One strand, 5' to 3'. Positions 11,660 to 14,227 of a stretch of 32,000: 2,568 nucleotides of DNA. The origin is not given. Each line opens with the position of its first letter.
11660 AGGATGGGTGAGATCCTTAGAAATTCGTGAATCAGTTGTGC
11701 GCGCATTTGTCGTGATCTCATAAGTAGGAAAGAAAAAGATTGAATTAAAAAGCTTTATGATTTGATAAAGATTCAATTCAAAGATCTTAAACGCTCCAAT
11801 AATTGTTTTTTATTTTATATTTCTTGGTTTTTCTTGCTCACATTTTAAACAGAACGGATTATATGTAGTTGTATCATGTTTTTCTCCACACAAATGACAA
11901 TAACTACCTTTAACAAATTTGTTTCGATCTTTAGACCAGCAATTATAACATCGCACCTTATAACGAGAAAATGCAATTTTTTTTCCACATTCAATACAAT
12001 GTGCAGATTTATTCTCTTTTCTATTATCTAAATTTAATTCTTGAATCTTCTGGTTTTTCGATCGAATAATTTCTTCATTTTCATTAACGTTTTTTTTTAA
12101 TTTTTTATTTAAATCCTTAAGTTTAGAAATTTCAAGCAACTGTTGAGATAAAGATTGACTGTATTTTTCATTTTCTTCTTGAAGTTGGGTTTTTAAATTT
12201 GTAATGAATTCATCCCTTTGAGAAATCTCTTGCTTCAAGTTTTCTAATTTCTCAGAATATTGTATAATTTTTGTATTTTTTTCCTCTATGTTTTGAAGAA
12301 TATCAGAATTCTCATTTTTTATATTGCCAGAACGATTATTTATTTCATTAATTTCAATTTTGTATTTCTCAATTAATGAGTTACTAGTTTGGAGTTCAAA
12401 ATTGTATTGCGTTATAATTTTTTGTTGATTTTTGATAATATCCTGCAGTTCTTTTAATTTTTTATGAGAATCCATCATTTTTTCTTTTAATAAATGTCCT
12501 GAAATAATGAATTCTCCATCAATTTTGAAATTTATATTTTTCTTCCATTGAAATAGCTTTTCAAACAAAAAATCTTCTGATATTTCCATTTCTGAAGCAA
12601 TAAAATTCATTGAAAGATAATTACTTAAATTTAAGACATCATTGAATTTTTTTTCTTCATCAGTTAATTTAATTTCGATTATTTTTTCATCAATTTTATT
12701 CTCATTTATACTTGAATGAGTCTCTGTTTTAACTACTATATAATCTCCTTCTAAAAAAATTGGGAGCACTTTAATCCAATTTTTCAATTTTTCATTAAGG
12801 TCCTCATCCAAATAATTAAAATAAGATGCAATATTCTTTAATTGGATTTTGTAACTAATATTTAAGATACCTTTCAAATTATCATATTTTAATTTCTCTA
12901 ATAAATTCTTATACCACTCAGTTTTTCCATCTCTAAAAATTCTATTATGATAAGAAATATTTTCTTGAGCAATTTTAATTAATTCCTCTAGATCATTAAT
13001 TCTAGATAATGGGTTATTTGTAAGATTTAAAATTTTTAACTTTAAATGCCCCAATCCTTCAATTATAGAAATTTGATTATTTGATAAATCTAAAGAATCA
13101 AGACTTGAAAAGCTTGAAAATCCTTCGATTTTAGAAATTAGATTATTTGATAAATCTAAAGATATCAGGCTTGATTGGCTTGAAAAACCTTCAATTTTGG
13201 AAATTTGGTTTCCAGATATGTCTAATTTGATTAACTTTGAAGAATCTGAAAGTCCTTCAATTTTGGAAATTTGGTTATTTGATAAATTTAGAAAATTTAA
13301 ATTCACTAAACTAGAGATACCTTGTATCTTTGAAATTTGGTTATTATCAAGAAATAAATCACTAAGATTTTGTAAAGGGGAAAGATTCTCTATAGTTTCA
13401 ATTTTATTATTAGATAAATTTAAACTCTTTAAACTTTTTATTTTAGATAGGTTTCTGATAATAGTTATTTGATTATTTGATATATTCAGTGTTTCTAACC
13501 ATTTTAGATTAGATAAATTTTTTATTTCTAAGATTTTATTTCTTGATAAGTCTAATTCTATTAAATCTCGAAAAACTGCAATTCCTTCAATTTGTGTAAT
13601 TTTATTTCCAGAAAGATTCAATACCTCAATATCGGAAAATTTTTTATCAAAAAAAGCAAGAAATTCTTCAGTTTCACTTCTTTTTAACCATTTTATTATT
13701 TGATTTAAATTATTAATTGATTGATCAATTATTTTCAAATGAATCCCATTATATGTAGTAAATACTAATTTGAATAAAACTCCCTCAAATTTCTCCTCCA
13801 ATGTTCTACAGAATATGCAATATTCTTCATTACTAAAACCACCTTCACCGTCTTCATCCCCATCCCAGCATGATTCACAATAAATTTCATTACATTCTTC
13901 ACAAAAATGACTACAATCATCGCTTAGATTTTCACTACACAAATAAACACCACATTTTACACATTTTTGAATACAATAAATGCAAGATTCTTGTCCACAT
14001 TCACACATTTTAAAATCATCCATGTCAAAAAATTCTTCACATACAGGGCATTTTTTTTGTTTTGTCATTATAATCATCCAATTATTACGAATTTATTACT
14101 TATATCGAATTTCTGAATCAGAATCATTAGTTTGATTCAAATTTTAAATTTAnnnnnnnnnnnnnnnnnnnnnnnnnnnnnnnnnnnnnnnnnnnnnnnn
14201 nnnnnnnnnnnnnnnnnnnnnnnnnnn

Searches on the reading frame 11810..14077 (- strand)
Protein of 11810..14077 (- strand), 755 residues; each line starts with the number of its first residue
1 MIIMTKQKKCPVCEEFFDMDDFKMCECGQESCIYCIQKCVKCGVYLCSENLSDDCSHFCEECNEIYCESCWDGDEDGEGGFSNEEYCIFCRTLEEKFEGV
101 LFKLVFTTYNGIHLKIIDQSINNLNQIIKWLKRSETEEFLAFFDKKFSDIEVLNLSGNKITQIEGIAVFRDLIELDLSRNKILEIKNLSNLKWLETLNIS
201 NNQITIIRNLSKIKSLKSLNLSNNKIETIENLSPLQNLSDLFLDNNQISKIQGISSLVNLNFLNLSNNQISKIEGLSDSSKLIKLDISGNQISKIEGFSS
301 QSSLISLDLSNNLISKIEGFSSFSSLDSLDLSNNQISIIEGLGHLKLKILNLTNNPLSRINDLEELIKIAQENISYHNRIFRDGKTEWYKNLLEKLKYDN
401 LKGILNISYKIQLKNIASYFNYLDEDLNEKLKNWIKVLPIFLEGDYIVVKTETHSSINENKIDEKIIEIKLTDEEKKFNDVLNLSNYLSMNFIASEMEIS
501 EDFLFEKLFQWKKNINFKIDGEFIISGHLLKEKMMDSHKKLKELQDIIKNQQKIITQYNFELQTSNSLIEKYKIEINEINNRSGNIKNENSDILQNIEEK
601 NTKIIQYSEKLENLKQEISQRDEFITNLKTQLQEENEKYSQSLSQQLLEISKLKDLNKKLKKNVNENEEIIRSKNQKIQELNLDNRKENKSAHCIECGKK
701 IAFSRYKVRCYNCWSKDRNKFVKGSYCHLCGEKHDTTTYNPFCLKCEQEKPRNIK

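Call 4: search_protein_families(library=pfam, proteins=[window:11810-14077:-], max_evalue=0.01)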
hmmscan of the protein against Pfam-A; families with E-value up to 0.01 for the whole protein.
window:11810-14077:- (755 aa): 7 families
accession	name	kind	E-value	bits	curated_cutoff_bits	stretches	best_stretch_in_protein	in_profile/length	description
PF12799.13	LRR_4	-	2.5e-34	116.9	27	5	193-233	2-43/44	Leucine Rich repeats (2 copies)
PF13855.12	LRR_8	-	1.3e-21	76.5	27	6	281-336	2-61/61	Leucine rich repeat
PF14580.12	LRR_9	-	1.4e-13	51.2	30.5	2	153-241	24-115/175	Leucine-rich repeat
PF00560.39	LRR_1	-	3.4e-12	44.4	20.6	0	325-345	1-23/23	Leucine Rich Repeat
PF13516.12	LRR_6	-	0.00011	22.5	23.4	0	214-227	3-16/24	Leucine Rich repeat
PF23952.1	LRR_EndoS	-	0.00024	21.7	27.9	1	240-334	27-116/116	Endo-beta-N-acetylglucosaminidase EndoS LRR domain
PF13418.12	Kelch_4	-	0.0092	16.4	21.6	0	145-163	26-44/49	Galactose oxidase, central domain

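Call 8: search_protein_families(library=padloc, proteins=[window:11810-14077:-], max_evalue=0.01)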
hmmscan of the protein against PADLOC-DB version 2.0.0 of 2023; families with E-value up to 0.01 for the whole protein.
window:11810-14077:- (755 aa): 0 families

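Call 12: find_homologous_proteins(query=window:11810-14077:-, max_evalue=0.001)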
Query window:11810-14077:- (755 aa): 1508 proteins with E <= 0.001 among 8000 candidates; the best 120 are listed.
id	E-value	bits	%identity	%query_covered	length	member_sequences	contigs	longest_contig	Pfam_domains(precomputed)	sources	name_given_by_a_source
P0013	1.5e-120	422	46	31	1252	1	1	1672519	PF23598.2,PF09597.19,PF14580.13,PF25497.2,PF00560.40,PF08477.20,PF12799.14,PF16186.12,PF13855.13,PF16095.12,PF23952.2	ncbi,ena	-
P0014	1.1e-98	350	46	30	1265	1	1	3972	PF24048.2,PF23598.2,PF14580.13,PF00560.40,PF08477.20,PF12799.14,PF13676.12,PF13855.13,PF23211.1,PF23952.2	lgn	-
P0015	2.7e-87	312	39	30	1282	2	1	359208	PF23598.2,PF08477.20,PF13855.13,PF23211.1,PF13516.13,PF14580.13,PF25497.2,PF00560.40,PF12799.14,PF16095.12,PF00071.29,PF23952.2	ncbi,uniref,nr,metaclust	ncbi:leucine-rich repeat protein [Microscilla marina]|uniref:Leucine-rich protein n=1 Tax=Microscill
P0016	2.4e-82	296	37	30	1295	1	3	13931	PF24048.2,PF23598.2,PF00025.28,PF08477.20,PF13676.12,PF13855.13,PF23211.1,PF13516.13,PF14580.13,PF25497.2,PF25019.1,PF00560.40,PF12799.14,PF16095.12,PF00071.29,PF23952.2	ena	-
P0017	3.0e-76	276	42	32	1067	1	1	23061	PF23598.2,PF08477.20,PF13855.13,PF23211.1,PF13516.13,PF14580.13,PF25497.2,PF00560.40,PF12799.14,PF16095.12,PF00071.29,PF23952.2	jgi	-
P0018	6.3e-74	268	42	30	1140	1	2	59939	PF24048.2,PF13516.13,PF14580.13,PF00560.40,PF08477.20,PF12799.14,PF13676.12,PF13855.13,PF23211.1,PF23952.2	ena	-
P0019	2.2e-73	266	43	30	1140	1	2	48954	PF24048.2,PF13516.13,PF14580.13,PF00560.40,PF08477.20,PF12799.14,PF13676.12,PF13855.13,PF23211.1,PF23952.2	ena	-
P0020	2.2e-73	266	43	30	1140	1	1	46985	PF24048.2,PF13516.13,PF14580.13,PF00560.40,PF08477.20,PF12799.14,PF13676.12,PF13855.13,PF23211.1,PF23952.2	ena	-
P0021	4.3e-73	265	37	41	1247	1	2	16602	PF23598.2,PF14580.13,PF00560.40,PF12799.14,PF13855.13,PF23952.2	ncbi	-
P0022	3.0e-72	262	48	29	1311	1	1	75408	PF24048.2,PF23598.2,PF00025.28,PF08477.20,PF13855.13,PF23211.1,PF13516.13,PF14580.13,PF25497.2,PF00560.40,PF12799.14,PF16095.12,PF00071.29,PF23952.2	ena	-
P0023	8.5e-72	261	42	29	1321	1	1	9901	PF23598.2,PF08477.20,PF25013.1,PF13855.13,PF23211.1,PF13516.13,PF14580.13,PF25497.2,PF00560.40,PF12799.14,PF16095.12,PF00071.29,PF23952.2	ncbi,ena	-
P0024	1.6e-70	257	44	28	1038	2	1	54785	PF23598.2,PF14580.13,PF25497.2,PF00025.28,PF00560.40,PF08477.20,PF12799.14,PF13855.13,PF16095.12,PF00071.29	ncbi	-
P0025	2.8e-69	253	38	30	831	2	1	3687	PF24048.2,PF23598.2,PF13516.13,PF14580.13,PF25019.1,PF00560.40,PF12799.14,PF13855.13,PF23211.1,PF23952.2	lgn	-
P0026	4.7e-68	249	41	43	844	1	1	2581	PF23598.2,PF14580.13,PF25497.2,PF00025.28,PF08477.20,PF12799.14,PF13855.13,PF16095.12,PF00071.29,PF23952.2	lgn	-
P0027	2.6e-66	243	45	30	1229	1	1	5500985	PF23598.2,PF13516.13,PF14580.13,PF00560.40,PF08477.20,PF12799.14,PF25013.1,PF13676.12,PF13855.13,PF00071.29,PF23952.2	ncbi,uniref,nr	ncbi:Internalin-A [Kordia antarctica]|uniref:Internalin-A n=1 Tax=Kordia antarctica TaxID=1218801 Re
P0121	3.1e-44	170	46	29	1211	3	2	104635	PF23598.2,PF13516.13,PF14580.13,PF07523.19,PF00560.40,PF12799.14,PF13855.13,PF10108.16,PF23211.1,PF23952.2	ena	-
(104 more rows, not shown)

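Call 28: list_cluster_members(proteins=[window:11813-14077:-, window:11813-14068:-, window:16027-16641:-, window:16858-17790:+])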
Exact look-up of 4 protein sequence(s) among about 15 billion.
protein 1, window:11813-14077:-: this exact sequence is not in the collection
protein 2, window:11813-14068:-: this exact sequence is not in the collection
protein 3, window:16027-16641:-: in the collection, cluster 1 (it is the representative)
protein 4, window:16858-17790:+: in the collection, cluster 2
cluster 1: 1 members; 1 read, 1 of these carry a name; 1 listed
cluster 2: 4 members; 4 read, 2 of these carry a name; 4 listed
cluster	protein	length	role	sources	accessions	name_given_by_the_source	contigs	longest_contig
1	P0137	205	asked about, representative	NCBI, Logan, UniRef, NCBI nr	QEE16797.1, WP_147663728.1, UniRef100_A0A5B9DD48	zinc-ribbon domain-containing protein [Promethearchaeum syntrophicum] | Zinc-ribbon domain-containing protein n=1 Tax=Promethearchaeum syntrophicum TaxID=2594042 ... | zinc ribbon domain-containing protein [Candidatus Prometheoarchaeum syntrophicum]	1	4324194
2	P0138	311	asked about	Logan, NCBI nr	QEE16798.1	Fic/DOC family protein [Candidatus Prometheoarchaeum syntrophicum]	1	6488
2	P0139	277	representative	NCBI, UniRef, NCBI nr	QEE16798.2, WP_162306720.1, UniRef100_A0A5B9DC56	Fic family protein [Promethearchaeum syntrophicum] | Fic family protein n=1 Tax=Promethearchaeum syntrophicum TaxID=2594042 ... | Fic family protein [Candidatus Prometheoarchaeum syntrophicum]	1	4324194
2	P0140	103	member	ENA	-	-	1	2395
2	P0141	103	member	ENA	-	-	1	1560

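Call 29: search_protein_families(library=phrogs, proteins=[window:11810-14077:-], max_evalue=0.001)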
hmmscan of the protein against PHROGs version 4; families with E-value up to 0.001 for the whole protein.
window:11810-14077:- (755 aa): 1 family
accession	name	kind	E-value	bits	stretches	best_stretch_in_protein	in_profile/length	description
phrog_7816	-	unknown function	3.2e-08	33.3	1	146-429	84-356/739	-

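Call 30: search_protein_families(library=ncbifam, proteins=[window:11810-14077:-], max_evalue=0.001)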
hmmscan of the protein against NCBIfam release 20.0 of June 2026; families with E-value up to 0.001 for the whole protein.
window:11810-14077:- (755 aa): 8 families
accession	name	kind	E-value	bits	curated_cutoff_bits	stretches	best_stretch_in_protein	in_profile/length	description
NF033189.1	internalin_A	exception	1e-25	90.2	1600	1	145-373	160-388/799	class 1 internalin InlA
NF033190.2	inl_like_NEAT_1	exception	4.4e-25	88.1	1275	1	145-415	260-524/754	NEAT domain-containing leucine-rich repeat protein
NF033188.1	internalin_H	exception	1.3e-23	83.4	1050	1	149-337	77-265/548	InlH/InlC2 family class 1 internalin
TIGR02168.1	SMC_prok_B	equivalog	6.4e-06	24.2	567.35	1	527-687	227-390/1181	chromosome segregation protein SMC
NF002572.0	PRK02224.1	equivalog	1.6e-05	23.4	1087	1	539-703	314-463/888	DNA double-strand break repair ATPase Rad50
TIGR02169.1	SMC_prok_A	equivalog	1.8e-05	22.7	729.4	1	531-691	308-471/1165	chromosome segregation protein SMC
NF045487.1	ASRP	equivalog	9.8e-05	21.1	300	1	536-703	146-312/593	archaea-specific SMC-related protein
NF041381.1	XopAC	subfamily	0.00021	20.1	450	1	151-272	69-198/451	XopAC/AvrAC family type III secretion system effector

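Call 61: predict_structure(alignment_id=A4)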
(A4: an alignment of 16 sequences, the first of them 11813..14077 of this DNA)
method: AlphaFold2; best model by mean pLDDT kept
length: 755 residues; sequences in the alignment: 16
mean_pLDDT: 60.3   pTM: 0.47
mean pLDDT of the five models: 60.3, 59.9, 59.4, 58.4, 56.4
residues with pLDDT >= 90: 123; 70-90: 213; 50-70: 86; < 50: 333
segments of 3 or more residues with pLDDT < 50: 1-81, 83-87, 93-109, 376-532, 688-729, 731-755
pLDDT, mean of each block of 10 residues (from residue 1): 29 40 32 29 30 30 34 32 47 47 48 61 64 59 71 85 83 93 89 96 92 94 95 93 97 91 97 87 96 87 93 89 90 87 83 77 65 49 34 30 28 24 33 33 30 34 31 36 29 28 40 35 35 57 70 72 72 79 59 80 83 83 83 81 73 74 79 78 53 37 34 34 39 40 35 33
secondary structure, 60 per line:
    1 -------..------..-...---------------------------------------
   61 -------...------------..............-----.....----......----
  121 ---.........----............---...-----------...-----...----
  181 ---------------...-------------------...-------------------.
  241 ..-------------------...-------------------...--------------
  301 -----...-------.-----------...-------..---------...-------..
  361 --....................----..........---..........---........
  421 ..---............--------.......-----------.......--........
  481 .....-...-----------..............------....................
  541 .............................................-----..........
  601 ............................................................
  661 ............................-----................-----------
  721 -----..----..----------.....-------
elements in order (helices of 4 or more, strands of 3 or more residues): H83-96 E102-106 E111-116 H124-132 H137-148 E152-154 E174-176 E196-198 E218-220 E240-242 E262-264 E284-286 E306-308 E328-330 E349-351 H363-382 H387-396 H400-409 H413-422 H426-437 E446-452 E464-470 H473-485 H501-514 H521-585 H591-688 H694-709 H744-748

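Call 62: search_protein_families(library=pfam, proteins=[P0121], max_evalue=0.001)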
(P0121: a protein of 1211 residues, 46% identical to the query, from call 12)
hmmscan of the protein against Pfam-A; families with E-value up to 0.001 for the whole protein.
P0121 (1211 aa): 10 families
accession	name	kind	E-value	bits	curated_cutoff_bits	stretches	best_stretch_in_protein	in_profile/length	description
PF12799.13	LRR_4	-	1.3e-107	349.8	27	14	301-341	1-42/44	Leucine Rich repeats (2 copies)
PF13855.12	LRR_8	-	1.5e-57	191.7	27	11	279-335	1-61/61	Leucine rich repeat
PF07523.18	Big_3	-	2.9e-34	117.6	21.2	5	557-625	2-68/68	Bacterial Ig-like domain (group 3)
PF23211.1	LRR_LRWD1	-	8.9e-19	68.4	28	1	276-338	39-101/190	Leucine-rich repeat and WD repeat-containing protein 1, LRR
PF13516.12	LRR_6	-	3.4e-18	64.6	23.4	0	257-274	3-20/24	Leucine Rich repeat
PF23598.1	LRR_14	-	2.8e-15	56.4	40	2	94-313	13-251/353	Leucine-rich repeat region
PF14580.12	LRR_9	-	2e-14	54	30.5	1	170-247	43-125/175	Leucine-rich repeat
PF00560.39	LRR_1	-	4.8e-14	49.9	20.6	0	258-276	1-21/23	Leucine Rich Repeat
PF23952.1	LRR_EndoS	-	1e-09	39.1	27.9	1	173-267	27-116/116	Endo-beta-N-acetylglucosaminidase EndoS LRR domain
PF10108.15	DNA_pol_B_exo2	-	1e-06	29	24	0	918-944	135-161/213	Predicted 3'-5' exonuclease related to the exonuclease domain of PolB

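Call 77: find_encoding_contigs(protein=P0013, flank=6000, max_places=2)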
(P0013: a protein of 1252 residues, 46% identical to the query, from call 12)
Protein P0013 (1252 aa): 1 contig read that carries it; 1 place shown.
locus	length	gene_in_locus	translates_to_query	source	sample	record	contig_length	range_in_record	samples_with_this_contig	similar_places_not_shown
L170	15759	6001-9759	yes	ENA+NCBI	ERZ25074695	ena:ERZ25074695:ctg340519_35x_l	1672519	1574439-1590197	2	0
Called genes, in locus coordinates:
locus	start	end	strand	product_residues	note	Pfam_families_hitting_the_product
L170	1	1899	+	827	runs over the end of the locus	PF00270:DEAD, PF00271:Helicase_C, PF24473:CON_HrpB, PF08482:HrpB_C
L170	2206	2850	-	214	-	-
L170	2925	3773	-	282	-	PF02826:2-Hacid_dh_C (weak), PF03446:NAD_binding_2 (faint), PF02153:PDH_N, PF20463:PDH_C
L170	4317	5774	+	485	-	PF13102:Phage_int_SAM_5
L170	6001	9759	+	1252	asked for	PF12799:LRR_4, PF14580:LRR_9 (weak), PF12799:LRR_4, PF14580:LRR_9 (weak), PF12799:LRR_4, PF08477:Roc, PF16095:COR-A, PF25497:COR-B, +6 more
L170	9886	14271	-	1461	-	PF10145:PhageMin_Tail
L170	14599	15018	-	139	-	-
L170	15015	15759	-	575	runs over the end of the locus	-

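Call 82: find_encoding_contigs(protein=P0140, flank=5000)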
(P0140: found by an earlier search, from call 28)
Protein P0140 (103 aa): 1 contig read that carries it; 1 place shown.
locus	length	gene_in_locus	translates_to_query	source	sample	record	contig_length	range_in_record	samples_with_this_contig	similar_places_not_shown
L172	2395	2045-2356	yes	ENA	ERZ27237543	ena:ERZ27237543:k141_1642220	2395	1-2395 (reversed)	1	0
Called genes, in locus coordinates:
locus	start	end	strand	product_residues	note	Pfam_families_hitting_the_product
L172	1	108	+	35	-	?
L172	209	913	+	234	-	PF10277:Frag1 (weak), PF06197:DUF998 (weak)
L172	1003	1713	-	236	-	-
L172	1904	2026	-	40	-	-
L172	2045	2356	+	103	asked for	PF02661:Fic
